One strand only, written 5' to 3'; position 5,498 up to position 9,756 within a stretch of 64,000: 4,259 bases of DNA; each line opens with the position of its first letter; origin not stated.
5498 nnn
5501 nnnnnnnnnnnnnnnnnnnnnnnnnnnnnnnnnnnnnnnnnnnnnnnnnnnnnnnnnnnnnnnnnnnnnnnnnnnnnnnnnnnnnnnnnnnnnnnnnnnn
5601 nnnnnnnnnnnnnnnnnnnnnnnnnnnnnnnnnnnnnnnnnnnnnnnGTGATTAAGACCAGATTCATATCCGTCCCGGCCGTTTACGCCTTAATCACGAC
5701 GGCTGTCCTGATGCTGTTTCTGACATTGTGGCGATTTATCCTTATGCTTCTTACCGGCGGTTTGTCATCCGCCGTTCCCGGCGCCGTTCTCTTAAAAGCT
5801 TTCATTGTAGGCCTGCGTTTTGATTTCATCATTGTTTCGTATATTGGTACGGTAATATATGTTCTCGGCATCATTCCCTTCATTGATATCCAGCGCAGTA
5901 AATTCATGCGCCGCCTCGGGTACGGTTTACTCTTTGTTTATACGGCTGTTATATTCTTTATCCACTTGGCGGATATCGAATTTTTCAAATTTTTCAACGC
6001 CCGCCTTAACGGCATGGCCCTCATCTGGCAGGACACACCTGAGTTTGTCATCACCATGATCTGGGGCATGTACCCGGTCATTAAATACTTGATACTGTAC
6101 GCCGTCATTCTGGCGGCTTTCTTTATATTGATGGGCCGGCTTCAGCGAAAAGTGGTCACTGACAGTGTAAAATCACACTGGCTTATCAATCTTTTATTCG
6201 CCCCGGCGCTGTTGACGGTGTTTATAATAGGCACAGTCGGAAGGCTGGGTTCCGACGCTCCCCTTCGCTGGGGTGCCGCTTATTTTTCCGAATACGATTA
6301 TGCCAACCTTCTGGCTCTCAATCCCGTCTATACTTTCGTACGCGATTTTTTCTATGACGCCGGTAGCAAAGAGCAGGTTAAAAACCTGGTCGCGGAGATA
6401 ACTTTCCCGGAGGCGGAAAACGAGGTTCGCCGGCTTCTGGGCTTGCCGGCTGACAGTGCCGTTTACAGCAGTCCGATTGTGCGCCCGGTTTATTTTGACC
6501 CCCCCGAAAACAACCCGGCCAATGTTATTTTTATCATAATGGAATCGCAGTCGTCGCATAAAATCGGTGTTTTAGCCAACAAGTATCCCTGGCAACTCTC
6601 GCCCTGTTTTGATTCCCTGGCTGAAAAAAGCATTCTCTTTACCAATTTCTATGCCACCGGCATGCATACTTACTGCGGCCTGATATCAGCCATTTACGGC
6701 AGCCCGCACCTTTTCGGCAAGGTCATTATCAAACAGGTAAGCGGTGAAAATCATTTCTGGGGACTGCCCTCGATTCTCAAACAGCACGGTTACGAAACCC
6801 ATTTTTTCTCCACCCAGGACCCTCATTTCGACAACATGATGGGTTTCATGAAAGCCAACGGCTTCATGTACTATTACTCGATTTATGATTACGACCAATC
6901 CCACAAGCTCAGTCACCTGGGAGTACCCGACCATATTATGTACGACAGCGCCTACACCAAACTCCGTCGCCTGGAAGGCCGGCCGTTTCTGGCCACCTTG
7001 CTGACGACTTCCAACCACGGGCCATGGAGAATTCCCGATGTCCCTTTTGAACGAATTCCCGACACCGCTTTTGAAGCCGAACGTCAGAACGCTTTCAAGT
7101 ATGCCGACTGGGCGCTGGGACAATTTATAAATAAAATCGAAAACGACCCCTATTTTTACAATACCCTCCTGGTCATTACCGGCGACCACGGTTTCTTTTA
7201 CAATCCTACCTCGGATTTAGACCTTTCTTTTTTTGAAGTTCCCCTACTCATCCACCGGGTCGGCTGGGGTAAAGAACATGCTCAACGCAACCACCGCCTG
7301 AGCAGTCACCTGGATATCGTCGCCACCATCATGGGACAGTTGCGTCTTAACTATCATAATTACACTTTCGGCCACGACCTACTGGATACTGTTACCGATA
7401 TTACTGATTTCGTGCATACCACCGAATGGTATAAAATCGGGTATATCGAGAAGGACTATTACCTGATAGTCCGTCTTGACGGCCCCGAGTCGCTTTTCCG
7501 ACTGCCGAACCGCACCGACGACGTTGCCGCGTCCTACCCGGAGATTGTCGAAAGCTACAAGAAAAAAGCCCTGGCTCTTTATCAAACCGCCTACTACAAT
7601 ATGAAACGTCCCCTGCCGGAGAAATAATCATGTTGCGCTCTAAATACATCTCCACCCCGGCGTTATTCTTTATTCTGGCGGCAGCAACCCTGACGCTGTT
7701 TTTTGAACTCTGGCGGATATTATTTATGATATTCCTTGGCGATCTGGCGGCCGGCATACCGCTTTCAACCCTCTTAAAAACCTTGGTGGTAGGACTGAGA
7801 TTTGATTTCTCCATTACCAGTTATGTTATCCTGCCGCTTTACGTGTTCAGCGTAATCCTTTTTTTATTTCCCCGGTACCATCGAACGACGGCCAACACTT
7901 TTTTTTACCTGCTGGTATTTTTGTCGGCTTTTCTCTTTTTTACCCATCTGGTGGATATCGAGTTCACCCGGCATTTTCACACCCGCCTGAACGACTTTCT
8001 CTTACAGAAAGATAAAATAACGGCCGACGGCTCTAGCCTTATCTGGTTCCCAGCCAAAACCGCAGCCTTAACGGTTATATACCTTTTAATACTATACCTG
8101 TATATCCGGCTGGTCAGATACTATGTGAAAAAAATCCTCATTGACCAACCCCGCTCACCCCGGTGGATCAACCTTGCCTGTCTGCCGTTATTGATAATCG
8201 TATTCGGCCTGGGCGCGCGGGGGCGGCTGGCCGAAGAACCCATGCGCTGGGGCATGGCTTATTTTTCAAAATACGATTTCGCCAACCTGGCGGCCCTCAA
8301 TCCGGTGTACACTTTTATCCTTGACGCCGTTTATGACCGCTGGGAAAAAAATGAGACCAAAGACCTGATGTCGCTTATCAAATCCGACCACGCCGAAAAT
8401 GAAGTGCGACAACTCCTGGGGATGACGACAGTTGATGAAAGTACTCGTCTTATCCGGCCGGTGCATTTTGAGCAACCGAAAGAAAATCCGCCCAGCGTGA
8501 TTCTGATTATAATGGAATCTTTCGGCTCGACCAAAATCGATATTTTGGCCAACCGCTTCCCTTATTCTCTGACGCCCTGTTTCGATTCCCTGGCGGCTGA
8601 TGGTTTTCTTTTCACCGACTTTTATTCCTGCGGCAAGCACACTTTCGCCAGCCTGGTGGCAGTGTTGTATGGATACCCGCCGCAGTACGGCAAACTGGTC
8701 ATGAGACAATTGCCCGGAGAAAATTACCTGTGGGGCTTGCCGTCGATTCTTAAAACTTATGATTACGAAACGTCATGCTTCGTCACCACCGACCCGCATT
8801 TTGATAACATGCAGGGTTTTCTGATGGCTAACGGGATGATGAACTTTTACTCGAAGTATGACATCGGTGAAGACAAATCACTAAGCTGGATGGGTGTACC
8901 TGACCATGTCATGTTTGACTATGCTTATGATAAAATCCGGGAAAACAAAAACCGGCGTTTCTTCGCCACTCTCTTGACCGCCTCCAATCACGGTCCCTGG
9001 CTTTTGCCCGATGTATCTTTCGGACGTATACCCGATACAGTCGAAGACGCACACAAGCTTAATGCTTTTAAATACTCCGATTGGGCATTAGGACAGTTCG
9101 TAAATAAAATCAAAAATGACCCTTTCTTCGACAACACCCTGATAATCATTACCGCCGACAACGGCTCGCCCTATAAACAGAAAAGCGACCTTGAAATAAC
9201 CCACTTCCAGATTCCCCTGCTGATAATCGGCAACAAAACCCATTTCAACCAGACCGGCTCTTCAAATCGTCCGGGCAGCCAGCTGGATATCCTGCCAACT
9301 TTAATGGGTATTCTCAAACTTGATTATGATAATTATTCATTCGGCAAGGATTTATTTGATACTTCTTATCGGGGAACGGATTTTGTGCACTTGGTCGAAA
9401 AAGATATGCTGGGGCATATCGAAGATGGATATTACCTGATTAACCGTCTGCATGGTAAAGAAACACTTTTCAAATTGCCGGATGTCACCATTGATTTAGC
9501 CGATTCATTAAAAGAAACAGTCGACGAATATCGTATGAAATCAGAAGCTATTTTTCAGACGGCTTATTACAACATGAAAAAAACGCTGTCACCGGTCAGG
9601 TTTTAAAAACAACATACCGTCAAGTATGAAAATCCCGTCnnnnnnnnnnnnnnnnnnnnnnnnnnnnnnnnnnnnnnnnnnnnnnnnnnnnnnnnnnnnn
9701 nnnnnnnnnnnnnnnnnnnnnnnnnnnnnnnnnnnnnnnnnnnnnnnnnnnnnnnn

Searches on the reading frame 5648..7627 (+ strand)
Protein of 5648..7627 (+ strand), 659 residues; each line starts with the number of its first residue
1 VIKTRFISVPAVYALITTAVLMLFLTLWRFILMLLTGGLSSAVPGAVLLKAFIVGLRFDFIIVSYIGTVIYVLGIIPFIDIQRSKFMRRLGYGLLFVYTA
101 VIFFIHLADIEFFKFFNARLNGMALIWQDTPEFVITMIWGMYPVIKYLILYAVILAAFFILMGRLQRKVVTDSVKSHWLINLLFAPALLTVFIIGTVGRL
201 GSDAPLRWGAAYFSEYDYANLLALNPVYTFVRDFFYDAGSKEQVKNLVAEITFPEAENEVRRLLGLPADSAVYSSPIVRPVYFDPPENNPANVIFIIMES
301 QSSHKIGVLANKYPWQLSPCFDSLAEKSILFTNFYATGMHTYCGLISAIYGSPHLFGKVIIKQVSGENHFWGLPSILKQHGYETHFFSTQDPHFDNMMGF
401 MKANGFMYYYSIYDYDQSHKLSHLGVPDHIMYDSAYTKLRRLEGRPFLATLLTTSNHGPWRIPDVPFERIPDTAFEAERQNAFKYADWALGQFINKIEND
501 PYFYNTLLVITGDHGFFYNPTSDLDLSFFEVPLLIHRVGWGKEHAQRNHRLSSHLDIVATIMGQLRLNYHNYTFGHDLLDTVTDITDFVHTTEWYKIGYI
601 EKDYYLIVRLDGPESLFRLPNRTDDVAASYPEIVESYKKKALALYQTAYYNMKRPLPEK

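Call 64: search_protein_families(library=pfam, proteins=[window:5648-7627:+], max_evalue=0.00001)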
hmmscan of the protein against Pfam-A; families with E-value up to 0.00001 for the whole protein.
window:5648-7627:+ (659 aa): 1 family
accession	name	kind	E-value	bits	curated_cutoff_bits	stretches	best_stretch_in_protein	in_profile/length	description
PF00884.28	Sulfatase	-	2.6e-41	142.3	25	1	292-565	2-299/301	Sulfatase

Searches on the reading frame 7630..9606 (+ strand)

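Call 38: search_protein_families(library=pfam, proteins=[window:7630-9606:+], max_evalue=0.00001)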
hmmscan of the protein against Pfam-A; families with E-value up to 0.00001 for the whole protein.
window:7630-9606:+ (658 aa): 1 family
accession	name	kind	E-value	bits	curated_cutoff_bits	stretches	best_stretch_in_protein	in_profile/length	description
PF00884.28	Sulfatase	-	4.3e-38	131.8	25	1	288-562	1-299/301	Sulfatase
